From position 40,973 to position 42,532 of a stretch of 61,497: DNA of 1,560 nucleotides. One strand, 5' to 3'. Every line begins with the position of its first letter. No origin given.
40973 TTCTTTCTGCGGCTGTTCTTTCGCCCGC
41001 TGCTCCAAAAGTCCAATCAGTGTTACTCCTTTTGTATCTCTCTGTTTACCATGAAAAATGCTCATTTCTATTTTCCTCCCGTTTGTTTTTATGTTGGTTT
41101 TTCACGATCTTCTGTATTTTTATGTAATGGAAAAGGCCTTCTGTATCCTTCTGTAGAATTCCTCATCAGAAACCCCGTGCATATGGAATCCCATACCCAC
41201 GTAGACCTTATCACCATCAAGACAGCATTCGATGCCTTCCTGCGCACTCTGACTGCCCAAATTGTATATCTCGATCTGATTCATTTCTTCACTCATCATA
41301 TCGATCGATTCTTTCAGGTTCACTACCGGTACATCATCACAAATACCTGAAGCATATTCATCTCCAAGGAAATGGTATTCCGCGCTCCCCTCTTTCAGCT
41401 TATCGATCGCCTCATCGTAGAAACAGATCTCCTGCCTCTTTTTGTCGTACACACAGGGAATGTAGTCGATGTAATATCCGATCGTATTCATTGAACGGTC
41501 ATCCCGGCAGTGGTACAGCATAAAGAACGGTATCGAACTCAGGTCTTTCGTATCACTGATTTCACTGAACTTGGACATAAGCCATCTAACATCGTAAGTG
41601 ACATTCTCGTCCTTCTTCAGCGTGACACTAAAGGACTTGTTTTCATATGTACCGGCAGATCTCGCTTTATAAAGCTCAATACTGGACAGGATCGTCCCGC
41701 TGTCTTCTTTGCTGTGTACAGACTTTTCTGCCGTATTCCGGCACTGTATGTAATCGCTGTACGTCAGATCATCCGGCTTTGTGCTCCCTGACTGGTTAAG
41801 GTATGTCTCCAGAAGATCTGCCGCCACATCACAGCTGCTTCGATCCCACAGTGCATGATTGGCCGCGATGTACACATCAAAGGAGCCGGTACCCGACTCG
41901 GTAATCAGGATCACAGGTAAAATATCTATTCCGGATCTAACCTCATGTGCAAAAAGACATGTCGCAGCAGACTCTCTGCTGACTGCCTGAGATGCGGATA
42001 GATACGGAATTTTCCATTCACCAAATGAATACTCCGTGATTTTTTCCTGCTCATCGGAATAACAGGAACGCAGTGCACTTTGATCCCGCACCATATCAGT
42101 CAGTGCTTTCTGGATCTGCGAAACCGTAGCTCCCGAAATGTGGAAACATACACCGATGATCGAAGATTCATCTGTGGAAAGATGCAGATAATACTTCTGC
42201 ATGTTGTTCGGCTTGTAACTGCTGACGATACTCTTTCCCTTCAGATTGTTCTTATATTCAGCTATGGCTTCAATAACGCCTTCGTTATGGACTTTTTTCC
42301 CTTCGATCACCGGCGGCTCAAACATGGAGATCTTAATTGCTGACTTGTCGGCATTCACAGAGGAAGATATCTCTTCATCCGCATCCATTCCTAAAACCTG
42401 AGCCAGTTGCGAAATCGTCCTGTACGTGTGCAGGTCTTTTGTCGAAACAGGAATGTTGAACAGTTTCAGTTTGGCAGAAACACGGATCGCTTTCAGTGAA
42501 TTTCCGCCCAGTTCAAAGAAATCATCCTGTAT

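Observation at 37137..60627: Compact glyco-NRPS gene cluster combining peptide assembly, sugar activation, two glycosyltransferases, a NodB-type deacetylase and a dedicated exporter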

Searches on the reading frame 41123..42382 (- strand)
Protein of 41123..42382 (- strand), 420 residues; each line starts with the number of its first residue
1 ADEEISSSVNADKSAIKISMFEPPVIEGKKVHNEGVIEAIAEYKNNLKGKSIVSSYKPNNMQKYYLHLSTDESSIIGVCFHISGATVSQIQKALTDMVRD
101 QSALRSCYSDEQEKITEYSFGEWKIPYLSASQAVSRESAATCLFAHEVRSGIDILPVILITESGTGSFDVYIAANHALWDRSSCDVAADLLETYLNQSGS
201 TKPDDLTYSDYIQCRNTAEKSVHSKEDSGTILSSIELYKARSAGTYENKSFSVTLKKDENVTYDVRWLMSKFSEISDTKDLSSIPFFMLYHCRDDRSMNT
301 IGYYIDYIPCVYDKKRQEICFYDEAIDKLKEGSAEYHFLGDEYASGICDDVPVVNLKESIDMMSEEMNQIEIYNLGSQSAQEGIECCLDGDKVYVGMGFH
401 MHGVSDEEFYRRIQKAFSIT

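Call 8: search_protein_families(library=pfam, max_evalue=1, proteins=[window:41123-42382:-])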
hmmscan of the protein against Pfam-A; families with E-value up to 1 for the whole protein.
seq(420 aa): 1 family
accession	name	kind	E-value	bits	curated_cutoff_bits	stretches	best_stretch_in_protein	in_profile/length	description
PF09365.15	DUF2461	-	0.076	13.3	22.8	1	43-110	75-138/208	Conserved hypothetical protein (DUF2461)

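Call 15: find_homologous_proteins(query=window:41123-42322:-, max_evalue=0.001)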
Query seq(400 aa) (400 aa): 2 proteins with E <= 0.001 among 4260 candidates.
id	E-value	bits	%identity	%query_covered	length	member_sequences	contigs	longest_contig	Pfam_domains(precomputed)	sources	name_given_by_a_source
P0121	1.6e-84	302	72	47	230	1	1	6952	-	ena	-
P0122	3.9e-84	301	41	96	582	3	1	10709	PF00668.26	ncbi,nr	ncbi:MAG: hypothetical protein IKF09_02040, partial [Clostridiales bacterium]|nr:hypothetical protei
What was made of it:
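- Tried and rejected: The word-indexed protein search found only two relatives (call 15).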

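Call 16: search_solved_structures(query=window:41123-42322:-, max_evalue=10)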
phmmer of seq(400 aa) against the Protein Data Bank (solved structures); distinct sequences matched with E-value up to 10: 3.
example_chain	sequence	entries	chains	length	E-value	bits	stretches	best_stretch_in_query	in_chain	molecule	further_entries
8ruy_M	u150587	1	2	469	0.49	12.4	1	291-352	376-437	Intraflagellar transport protein 57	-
8bd7_M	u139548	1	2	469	0.5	12.4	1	291-352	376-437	Intraflagellar transport protein 57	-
7pbh_A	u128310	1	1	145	0.73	11.8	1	147-211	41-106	Profilin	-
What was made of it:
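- Tried and rejected: PDB sequence search with C* found nothing (call 16).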

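Call 20: find_encoding_contigs(protein=P0122, flank=10000, max_places=3)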
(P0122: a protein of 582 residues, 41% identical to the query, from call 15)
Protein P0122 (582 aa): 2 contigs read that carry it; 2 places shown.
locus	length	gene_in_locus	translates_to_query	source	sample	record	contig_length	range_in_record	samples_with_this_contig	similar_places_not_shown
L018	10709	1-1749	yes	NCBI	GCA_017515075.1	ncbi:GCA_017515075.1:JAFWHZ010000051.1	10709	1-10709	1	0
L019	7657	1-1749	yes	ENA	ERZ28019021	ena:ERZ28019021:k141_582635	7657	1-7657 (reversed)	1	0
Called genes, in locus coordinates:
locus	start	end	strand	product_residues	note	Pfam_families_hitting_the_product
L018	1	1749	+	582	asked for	PF00668:Condensation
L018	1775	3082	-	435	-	PF05977:MFS_3, PF07690:MFS_1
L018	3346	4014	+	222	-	PF22624:AASDHPPT_N, PF01648:ACPS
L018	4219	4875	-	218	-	PF01726:LexA_DNA_bind, PF00717:Peptidase_S24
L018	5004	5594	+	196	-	-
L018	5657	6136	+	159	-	-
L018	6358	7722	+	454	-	PF02812:ELFV_dehydrog_N, PF00208:ELFV_dehydrog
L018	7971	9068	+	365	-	PF03816:LytR_cpsA_psr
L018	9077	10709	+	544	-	?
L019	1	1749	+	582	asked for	PF00668:Condensation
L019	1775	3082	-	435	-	PF05977:MFS_3, PF07690:MFS_1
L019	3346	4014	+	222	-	PF22624:AASDHPPT_N, PF01648:ACPS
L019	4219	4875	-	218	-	PF01726:LexA_DNA_bind, PF00717:Peptidase_S24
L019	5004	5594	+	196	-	-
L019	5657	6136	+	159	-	-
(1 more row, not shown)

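Call 38: search_protein_representatives(protein=window:41123-42322:-)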
Query: 400 residues. Proteins with E-value up to 0.001 (for the whole library): 72; up to 1e-10: 24; up to 1e-30: 5. The best 72 are listed.
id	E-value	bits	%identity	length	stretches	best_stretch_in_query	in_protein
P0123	3.0e-170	582.6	65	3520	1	2-399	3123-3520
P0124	4.0e-91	322.1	43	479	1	16-399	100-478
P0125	7.7e-70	252.1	35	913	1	7-399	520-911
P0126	1.2e-55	205.4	32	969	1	11-399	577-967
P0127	4.0e-42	160.9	38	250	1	158-399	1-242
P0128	2.1e-22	96.0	24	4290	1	16-308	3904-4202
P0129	2.6e-22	95.6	25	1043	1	19-302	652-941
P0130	6.7e-19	84.4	24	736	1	9-305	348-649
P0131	2.0e-17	79.5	22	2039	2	4-397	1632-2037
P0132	1.4e-15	73.5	22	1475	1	34-342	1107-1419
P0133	1.7e-15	73.2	32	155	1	71-211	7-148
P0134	6.9e-15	71.2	25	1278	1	9-311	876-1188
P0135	8.0e-14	67.7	27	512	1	43-294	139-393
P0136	1.0e-13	67.4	25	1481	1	13-355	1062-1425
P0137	1.8e-13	66.5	27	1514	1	19-337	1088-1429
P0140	2.1e-12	63.0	23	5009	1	21-305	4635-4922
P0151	5.1e-10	55.2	23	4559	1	21-331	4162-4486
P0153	8.9e-10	54.4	25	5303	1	16-333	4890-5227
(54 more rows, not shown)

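Call 40: predict_structure(protein=window:41123-42322:-)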
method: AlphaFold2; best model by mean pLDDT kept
length: 400 residues; sequences in the alignment: 1
mean_pLDDT: 35.2   pTM: 0.29
mean pLDDT of the five models: 35.2, 34.5, 31.9, 29.9, 29.4
residues with pLDDT >= 90: 0; 70-90: 0; 50-70: 45; < 50: 355
segments of 3 or more residues with pLDDT < 50: 1-55, 83-113, 115-118, 127-132, 140-166, 173-400
pLDDT, mean of each block of 10 residues (from residue 1): 26 30 34 34 40 47 55 55 46 37 41 46 49 49 42 40 48 46 32 33 23 24 25 24 27 28 26 26 31 29 32 24 25 29 34 28 30 37 40 37
secondary structure, 60 per line:
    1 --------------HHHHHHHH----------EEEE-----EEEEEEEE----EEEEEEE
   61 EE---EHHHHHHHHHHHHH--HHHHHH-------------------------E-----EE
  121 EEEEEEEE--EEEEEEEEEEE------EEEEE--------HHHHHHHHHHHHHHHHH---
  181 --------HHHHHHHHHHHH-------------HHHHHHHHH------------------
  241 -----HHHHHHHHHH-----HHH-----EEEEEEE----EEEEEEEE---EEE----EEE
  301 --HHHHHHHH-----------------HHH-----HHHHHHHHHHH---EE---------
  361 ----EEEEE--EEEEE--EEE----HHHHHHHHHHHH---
elements in order: H15-22 E33-36 E42-49 E54-62 H67-79 H82-87 E119-128 E131-141 E148-152 H161-177 H189-200 H214-222 H246-255 E269-275 E280-287 E291-293 E298-300 H303-310 H336-346 E365-369 E372-376 E379-381 H386-397
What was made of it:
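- Tried and rejected: Single-sequence AlphaFold of C* failed (pLDDT 35, call 40).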

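Call 45: find_encoding_contigs(protein=P0125, flank=10000, max_places=2)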
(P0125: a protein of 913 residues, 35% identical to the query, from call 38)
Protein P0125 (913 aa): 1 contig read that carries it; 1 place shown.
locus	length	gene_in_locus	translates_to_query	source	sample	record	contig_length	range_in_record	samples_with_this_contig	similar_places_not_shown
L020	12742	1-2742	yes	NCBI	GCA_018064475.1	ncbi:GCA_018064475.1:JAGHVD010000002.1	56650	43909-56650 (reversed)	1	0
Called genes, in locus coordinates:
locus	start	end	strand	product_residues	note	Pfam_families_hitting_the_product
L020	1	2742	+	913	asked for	PF00501:AMP-binding, PF13193:AMP-binding_C, PF00550:PP-binding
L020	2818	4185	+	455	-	PF00291:PALP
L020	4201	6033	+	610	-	PF00501:AMP-binding, PF13193:AMP-binding_C, PF00550:PP-binding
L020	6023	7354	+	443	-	PF03033:Glyco_transf_28, PF00201:UDPGT (weak), PF04101:Glyco_tran_28_C (weak), PF06722:EryCIII-like_C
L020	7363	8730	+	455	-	PF03033:Glyco_transf_28 (faint), PF00201:UDPGT (weak), PF06722:EryCIII-like_C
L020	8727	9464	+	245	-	PF01522:Polysacc_deac_1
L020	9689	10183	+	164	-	PF01648:ACPS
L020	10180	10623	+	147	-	PF13673:Acetyltransf_10, PF00583:Acetyltransf_1, PF13527:Acetyltransf_9 (faint), PF08445:FR47 (faint), PF13508:Acetyltransf_7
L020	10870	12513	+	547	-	-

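Call 47: find_encoding_contigs(protein=P0126, flank=10000, max_places=2)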
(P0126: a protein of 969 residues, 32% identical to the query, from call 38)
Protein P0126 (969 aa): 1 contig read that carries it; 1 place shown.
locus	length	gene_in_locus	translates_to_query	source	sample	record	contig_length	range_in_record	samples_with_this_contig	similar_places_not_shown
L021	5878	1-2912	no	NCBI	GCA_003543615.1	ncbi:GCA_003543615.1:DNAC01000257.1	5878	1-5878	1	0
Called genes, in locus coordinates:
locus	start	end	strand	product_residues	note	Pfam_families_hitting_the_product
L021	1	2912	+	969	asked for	PF00501:AMP-binding, PF13193:AMP-binding_C, PF00550:PP-binding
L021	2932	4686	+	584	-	PF00664:ABC_membrane, PF00005:ABC_tran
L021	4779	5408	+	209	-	PF22624:AASDHPPT_N (weak), PF01648:ACPS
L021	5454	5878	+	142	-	PF12464:Mac, PF00132:Hexapep (faint)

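Call 48: find_encoding_contigs(protein=P0128, flank=10000, max_places=2)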
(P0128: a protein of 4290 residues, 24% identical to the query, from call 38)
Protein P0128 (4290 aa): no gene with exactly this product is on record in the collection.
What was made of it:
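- Tried and rejected: Look-up of P0128 returned no record (call 48).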

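Call 51: find_related_loci(query=A1, collection=genome_contigs, flank=10000)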
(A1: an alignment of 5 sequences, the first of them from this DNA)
Query A1 (400 aa) in genome_contigs; peptide patterns used: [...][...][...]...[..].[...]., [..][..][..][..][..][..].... (x = any residue, [..] = any of these).
74 stretches matched a pattern; 4 encode a relative of the query (tblastn E <= 1e-3); 4 distinct loci.
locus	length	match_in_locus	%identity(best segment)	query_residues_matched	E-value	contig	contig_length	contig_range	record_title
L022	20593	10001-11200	99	1-400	0e+0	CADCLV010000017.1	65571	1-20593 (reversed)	MAG: Ruminococcaceae bacterium isolate RUG14762 genome assembly, contig: RUG14762_asm_17, whole genome shotgun sequence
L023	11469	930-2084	41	16-399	2e-91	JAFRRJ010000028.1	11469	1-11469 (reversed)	MAG: Clostridiales bacterium isolate RGIG2731 Goat_Omasum-4__c202436, whole genome shotgun sequence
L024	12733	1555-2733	35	6-399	1e-76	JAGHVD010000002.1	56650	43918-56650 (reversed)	MAG: Candidatus Scatonaster coprocaballi isolate E5_MB2_10 c_000001035916, whole genome shotgun sequence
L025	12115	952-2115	33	13-399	7e-76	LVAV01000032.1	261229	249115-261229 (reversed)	MAG: Clostridiales bacterium Firm_16 _contig_19226, whole genome shotgun sequence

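Call 54: search_protein_families(library=pfam, proteins=[L025:2181-4013:+, L025:4017-5336:+, L025:5367-6050:+, L025:6189-7337:+, L025:7397-8008:+, L025:8081-9034:+, L025:9339-9920:+, L025:10015-11115:+, L020:2818-4185:+, L020:10870-12513:+], max_evalue=0.00001)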
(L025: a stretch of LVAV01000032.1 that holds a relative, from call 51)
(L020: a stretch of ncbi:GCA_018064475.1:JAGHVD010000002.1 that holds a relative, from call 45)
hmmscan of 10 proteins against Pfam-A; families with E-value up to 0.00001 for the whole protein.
L025:2181-4013:+ (610 aa): 3 families
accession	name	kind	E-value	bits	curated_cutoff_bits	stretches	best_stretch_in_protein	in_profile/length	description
PF00501.34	AMP-binding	-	2.3e-80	270.7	29.9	1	21-364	2-384/384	AMP-binding enzyme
PF13193.12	AMP-binding_C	-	3.9e-11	44.2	24.5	1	422-496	1-76/76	AMP-binding enzyme C-terminal domain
PF00550.31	PP-binding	-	2.7e-09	37.6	20.8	1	527-587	3-64/67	Phosphopantetheine attachment site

L025:4017-5336:+ (439 aa): 4 families
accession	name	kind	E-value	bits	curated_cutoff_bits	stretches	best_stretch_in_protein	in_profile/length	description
PF06722.18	EryCIII-like_C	-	2.8e-16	60.2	31.7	1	280-376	27-124/145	Erythromycin biosynthesis protein CIII-like, C-terminal domain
PF03033.26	Glyco_transf_28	-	4.7e-08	33.6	26.2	1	6-57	3-56/139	Glycosyltransferase family 28 N-terminal domain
PF04101.22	Glyco_tran_28_C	-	4e-07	30.7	22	1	294-371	65-146/166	Glycosyltransferase family 28 C-terminal domain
PF00201.24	UDPGT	-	7.6e-06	25.4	19.5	0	274-366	312-406/499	UDP-glucoronosyl and UDP-glucosyl transferase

L025:5367-6050:+ (227 aa): 2 families
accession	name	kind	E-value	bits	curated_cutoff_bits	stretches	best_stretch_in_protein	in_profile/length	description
PF01648.25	ACPS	-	2.9e-16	59.9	25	1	103-204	2-111/111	4'-phosphopantetheinyl transferase superfamily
PF22624.1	AASDHPPT_N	-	3.5e-13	50.1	27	1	21-95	13-94/100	4'-phosphopantetheinyl transferase, N-terminal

L025:6189-7337:+ (382 aa): 1 family
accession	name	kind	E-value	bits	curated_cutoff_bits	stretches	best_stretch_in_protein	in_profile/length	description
PF03600.22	CitMHS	-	2.3e-25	89.8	31.9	1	23-312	11-310/336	Citrate transporter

L025:7397-8008:+ (203 aa): 1 family
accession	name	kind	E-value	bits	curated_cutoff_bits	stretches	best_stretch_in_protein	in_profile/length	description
PF13189.12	Cytidylate_kin2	-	2.2e-44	152.2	28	1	5-184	1-175/176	Cytidylate kinase-like family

L025:8081-9034:+ (317 aa): 1 family
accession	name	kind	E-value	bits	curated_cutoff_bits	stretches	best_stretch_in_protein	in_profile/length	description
PF22698.1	Semialdhyde_dhC_1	-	1.6e-22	80.5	27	1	118-290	1-165/165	Semialdehyde dehydrogenase, dimerisation domain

L025:9339-9920:+ (193 aa): 0 families

L025:10015-11115:+ (366 aa): 0 families

L020:2818-4185:+ (455 aa): 1 family
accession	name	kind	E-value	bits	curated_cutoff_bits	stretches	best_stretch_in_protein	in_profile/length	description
PF00291.31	PALP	-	1.3e-43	149.8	35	1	79-417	4-295/295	Pyridoxal-phosphate dependent enzyme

L020:10870-12513:+ (547 aa): 0 families

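Call 66: predict_structure(alignment_id=A1)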
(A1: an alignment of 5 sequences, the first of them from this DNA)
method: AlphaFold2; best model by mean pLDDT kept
length: 400 residues; sequences in the alignment: 5
mean_pLDDT: 68.8   pTM: 0.63
mean pLDDT of the five models: 68.8, 67.1, 52.0, 51.6, 51.6
residues with pLDDT >= 90: 31; 70-90: 198; 50-70: 91; < 50: 80
segments of 3 or more residues with pLDDT < 50: 1-10, 49-56, 126-131, 179-182, 192-200, 272-286, 312-328, 338-344
pLDDT, mean of each block of 10 residues (from residue 1): 30 71 79 75 55 51 86 87 77 80 83 63 53 68 80 57 63 68 51 43 71 85 82 87 85 91 81 35 50 89 62 36 42 64 63 70 75 86 89 91
secondary structure, 60 per line:
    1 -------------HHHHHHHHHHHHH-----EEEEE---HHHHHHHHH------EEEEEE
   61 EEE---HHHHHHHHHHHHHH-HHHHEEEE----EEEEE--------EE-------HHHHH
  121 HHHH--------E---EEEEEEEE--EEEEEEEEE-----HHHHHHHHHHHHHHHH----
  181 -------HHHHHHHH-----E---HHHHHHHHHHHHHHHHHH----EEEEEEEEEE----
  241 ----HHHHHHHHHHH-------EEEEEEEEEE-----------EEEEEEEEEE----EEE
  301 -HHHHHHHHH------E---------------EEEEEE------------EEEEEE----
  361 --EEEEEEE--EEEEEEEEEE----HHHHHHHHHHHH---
elements in order: H14-26 E32-36 H40-48 E55-63 H67-80 H82-85 E86-89 E94-98 H116-124 E137-144 E147-155 H161-176 H188-195 H205-222 E227-236 H245-255 E263-272 E284-293 E298-300 H302-310 E333-338 E351-356 E363-369 E372-381 H386-397
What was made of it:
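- Tried and rejected: The five-sequence alignment gave a usable but mediocre model (68.8, call 66).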
